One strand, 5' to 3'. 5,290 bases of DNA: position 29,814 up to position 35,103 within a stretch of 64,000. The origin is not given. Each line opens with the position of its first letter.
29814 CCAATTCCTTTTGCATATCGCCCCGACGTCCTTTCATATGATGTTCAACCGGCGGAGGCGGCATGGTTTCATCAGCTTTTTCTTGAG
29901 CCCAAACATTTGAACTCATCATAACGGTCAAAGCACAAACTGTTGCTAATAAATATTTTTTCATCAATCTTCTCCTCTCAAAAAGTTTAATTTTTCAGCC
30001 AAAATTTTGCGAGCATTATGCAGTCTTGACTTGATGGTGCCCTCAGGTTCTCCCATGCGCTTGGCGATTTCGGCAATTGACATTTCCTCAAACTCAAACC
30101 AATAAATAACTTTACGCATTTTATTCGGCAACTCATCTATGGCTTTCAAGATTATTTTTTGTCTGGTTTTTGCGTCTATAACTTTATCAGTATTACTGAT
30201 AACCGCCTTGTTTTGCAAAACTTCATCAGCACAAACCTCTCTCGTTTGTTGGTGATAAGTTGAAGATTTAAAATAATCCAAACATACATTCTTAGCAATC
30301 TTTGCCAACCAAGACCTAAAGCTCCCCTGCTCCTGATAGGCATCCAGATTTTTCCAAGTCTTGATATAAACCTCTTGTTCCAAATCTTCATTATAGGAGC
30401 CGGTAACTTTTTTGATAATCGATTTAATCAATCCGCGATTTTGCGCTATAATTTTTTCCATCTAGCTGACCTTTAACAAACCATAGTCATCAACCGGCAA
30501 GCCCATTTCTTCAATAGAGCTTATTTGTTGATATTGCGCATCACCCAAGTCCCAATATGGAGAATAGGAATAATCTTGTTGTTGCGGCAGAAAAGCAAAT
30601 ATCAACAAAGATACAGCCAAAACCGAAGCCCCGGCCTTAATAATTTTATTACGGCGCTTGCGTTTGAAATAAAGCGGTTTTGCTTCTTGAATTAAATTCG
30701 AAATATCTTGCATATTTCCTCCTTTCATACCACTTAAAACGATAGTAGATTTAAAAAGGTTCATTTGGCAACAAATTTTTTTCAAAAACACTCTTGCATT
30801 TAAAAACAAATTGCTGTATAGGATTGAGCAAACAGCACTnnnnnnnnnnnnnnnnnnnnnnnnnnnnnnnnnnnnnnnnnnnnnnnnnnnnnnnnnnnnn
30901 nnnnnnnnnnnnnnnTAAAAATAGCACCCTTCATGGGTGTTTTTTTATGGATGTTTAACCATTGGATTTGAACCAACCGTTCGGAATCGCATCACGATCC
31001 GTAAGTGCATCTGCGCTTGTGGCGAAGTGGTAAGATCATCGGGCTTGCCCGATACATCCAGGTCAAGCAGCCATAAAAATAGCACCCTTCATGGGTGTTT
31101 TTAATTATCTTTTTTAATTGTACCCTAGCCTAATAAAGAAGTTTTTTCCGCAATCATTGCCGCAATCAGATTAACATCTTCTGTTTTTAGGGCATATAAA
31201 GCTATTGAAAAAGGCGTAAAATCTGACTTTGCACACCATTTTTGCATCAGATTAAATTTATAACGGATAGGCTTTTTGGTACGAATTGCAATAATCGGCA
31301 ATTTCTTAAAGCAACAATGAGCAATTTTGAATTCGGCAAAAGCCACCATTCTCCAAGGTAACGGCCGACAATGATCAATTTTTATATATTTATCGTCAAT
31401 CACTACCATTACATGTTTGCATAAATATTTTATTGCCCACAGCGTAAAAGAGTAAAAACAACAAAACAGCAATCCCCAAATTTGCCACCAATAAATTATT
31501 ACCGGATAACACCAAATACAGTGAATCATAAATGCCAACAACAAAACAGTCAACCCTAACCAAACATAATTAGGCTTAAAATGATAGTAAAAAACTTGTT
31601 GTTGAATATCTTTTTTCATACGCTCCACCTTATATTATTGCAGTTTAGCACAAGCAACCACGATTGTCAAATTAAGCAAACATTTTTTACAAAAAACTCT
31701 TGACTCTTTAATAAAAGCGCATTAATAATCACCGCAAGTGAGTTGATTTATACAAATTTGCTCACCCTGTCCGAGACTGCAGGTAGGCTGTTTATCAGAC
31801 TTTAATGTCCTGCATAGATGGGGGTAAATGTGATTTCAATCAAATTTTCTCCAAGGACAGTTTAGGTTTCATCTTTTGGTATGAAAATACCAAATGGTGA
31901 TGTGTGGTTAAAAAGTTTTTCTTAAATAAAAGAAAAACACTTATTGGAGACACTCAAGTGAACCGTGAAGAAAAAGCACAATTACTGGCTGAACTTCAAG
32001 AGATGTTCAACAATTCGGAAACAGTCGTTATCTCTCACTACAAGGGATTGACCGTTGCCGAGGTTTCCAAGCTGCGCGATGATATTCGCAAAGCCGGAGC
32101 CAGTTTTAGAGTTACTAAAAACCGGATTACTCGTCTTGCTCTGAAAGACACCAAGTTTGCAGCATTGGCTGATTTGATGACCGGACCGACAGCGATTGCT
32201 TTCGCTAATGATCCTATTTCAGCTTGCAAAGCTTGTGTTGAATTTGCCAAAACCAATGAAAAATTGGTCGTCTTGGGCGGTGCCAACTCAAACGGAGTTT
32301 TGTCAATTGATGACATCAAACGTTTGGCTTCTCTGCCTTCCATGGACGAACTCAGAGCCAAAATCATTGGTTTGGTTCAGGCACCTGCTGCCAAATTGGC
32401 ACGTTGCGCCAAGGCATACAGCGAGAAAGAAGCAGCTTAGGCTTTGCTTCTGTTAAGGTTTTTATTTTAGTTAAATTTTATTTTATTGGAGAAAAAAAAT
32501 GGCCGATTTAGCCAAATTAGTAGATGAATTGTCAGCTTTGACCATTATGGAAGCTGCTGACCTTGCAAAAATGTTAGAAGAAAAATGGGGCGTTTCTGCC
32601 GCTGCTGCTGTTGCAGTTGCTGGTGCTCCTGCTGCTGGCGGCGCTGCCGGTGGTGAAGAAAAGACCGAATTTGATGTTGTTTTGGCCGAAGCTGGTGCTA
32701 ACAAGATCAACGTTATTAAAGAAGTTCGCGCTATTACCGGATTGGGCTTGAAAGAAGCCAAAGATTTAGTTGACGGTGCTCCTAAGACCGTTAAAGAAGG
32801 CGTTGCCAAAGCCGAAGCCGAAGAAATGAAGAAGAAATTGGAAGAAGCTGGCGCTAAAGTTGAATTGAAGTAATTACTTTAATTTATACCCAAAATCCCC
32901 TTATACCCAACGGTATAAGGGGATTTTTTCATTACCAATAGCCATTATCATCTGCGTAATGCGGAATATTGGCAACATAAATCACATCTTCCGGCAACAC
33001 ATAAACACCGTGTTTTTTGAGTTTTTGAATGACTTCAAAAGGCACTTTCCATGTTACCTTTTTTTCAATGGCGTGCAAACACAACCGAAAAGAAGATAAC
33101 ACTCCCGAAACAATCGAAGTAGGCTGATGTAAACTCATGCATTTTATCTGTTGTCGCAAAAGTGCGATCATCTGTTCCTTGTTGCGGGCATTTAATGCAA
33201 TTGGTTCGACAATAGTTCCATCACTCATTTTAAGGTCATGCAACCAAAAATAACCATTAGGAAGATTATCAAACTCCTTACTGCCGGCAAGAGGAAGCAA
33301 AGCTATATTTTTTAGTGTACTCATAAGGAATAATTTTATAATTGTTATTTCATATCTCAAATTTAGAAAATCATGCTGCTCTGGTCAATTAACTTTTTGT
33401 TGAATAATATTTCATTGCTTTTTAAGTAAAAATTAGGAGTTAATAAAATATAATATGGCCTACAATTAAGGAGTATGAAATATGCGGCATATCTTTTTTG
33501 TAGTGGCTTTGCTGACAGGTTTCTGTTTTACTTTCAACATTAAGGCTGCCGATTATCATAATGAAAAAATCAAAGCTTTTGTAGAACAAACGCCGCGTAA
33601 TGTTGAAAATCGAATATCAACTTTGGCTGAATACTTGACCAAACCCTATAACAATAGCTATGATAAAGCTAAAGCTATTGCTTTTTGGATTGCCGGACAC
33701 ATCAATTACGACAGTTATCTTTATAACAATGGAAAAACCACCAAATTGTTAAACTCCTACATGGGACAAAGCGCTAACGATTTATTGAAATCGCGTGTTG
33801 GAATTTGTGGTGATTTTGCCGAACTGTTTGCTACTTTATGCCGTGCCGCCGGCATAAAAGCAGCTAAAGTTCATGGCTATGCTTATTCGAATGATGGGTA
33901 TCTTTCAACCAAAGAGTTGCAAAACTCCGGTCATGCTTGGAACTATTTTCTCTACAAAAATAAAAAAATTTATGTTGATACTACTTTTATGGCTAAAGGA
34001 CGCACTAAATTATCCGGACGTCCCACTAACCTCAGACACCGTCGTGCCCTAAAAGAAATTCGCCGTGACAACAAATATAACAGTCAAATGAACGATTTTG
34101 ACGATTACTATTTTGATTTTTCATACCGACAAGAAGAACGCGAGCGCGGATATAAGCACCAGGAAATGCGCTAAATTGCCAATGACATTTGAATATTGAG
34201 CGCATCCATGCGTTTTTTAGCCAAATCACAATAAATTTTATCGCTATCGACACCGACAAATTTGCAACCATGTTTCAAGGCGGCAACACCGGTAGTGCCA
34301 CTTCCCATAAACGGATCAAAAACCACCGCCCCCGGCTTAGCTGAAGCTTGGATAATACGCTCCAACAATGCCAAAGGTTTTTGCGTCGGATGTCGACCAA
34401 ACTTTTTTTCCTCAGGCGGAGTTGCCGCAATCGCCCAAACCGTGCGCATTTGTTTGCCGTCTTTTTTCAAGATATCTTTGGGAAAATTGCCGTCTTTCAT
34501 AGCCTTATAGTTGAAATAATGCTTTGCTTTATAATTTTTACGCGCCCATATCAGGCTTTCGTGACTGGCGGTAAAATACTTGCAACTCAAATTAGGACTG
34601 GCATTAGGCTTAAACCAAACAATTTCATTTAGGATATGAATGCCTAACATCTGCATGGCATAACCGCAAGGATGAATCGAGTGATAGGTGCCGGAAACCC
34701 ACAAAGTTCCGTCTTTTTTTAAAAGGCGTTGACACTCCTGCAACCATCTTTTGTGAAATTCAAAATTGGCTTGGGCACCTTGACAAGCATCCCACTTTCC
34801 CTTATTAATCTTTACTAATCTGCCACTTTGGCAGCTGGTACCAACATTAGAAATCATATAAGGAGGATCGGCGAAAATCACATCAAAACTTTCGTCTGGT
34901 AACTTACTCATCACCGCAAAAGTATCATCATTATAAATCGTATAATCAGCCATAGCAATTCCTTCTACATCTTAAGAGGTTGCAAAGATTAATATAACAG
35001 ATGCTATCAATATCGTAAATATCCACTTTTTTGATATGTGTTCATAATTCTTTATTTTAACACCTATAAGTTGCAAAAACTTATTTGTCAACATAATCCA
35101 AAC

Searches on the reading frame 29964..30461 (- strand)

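Call 89: search_protein_families(library=pfam, proteins=[window:29964-30461:-], max_evalue=0.001)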
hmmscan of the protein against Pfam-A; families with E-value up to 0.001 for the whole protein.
window:29964-30461:- (165 aa): 3 families
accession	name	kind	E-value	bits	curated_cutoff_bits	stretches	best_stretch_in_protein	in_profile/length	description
PF08281.18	Sigma70_r4_2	-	1.8e-15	56.8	25.7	1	103-153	3-53/54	Sigma-70, region 4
PF04542.20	Sigma70_r2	-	2.5e-14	53.2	24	1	5-66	2-67/71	Sigma-70 region 2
PF04545.22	Sigma70_r4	-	9.6e-11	41.5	24.1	1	107-152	1-46/50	Sigma-70, region 4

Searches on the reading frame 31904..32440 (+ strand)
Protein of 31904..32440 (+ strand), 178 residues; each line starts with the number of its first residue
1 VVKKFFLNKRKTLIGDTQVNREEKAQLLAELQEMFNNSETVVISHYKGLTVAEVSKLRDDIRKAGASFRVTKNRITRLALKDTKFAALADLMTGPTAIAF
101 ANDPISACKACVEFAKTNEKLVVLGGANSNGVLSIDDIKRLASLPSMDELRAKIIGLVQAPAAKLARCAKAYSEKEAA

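Call 89: search_protein_families(library=pfam, proteins=[window:31904-32440:+], max_evalue=0.001)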
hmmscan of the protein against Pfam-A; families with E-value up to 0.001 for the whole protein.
window:31904-32440:+ (178 aa): 1 family
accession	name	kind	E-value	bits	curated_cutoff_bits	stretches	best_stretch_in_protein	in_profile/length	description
PF00466.25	Ribosomal_L10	-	3.8e-27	94.7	22.8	1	20-116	2-100/100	Ribosomal protein L10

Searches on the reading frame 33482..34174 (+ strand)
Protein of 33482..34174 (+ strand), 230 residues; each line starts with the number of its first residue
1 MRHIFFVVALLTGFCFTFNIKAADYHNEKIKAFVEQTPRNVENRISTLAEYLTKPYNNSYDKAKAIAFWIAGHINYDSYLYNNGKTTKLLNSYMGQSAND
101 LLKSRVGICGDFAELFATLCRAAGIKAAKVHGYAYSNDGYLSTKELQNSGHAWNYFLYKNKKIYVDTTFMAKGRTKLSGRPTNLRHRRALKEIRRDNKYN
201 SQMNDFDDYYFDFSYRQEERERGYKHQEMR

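Call 89: search_protein_families(library=pfam, proteins=[window:33482-34174:+], max_evalue=0.001)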
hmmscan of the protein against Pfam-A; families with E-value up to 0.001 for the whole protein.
window:33482-34174:+ (230 aa): 2 families
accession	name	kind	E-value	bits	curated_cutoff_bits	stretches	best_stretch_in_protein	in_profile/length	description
PF01841.26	Transglut_core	-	2e-18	67.1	23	1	47-160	2-100/108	Transglutaminase-like superfamily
PF04473.18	DUF553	-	3.7e-08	33.4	20.5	1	45-138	3-93/140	Transglutaminase-like domain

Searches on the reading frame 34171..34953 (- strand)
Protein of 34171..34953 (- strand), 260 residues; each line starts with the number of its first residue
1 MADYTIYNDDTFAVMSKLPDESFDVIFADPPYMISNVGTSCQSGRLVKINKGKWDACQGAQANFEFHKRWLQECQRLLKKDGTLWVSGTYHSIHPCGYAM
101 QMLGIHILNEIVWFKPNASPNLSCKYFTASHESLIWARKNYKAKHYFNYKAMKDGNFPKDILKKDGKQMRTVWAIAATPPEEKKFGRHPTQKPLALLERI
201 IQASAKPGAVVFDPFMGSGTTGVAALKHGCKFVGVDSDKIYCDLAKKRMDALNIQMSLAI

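Call 89: search_protein_families(library=pfam, proteins=[window:34171-34953:-], max_evalue=0.001)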
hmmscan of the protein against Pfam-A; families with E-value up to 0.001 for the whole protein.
window:34171-34953:- (260 aa): 5 families
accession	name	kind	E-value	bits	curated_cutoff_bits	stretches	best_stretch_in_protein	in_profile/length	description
PF01555.25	N6_N4_Mtase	-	3.7e-60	204.1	26.7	1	24-247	2-221/221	DNA methylase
PF03602.21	Cons_hypoth95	-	5.8e-07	29.8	24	0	7-37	96-128/182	Conserved hypothetical protein 95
PF02086.21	MethyltransfD12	-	0.00022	21.5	22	0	198-246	10-59/253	D12 class N6 adenine-specific DNA methyltransferase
PF13649.12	Methyltransf_25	-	0.00028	21.9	27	0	215-255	5-47/97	Methyltransferase domain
PF08241.18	Methyltransf_11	-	0.00051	21.1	21.2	0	63-85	72-94/95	Methyltransferase domain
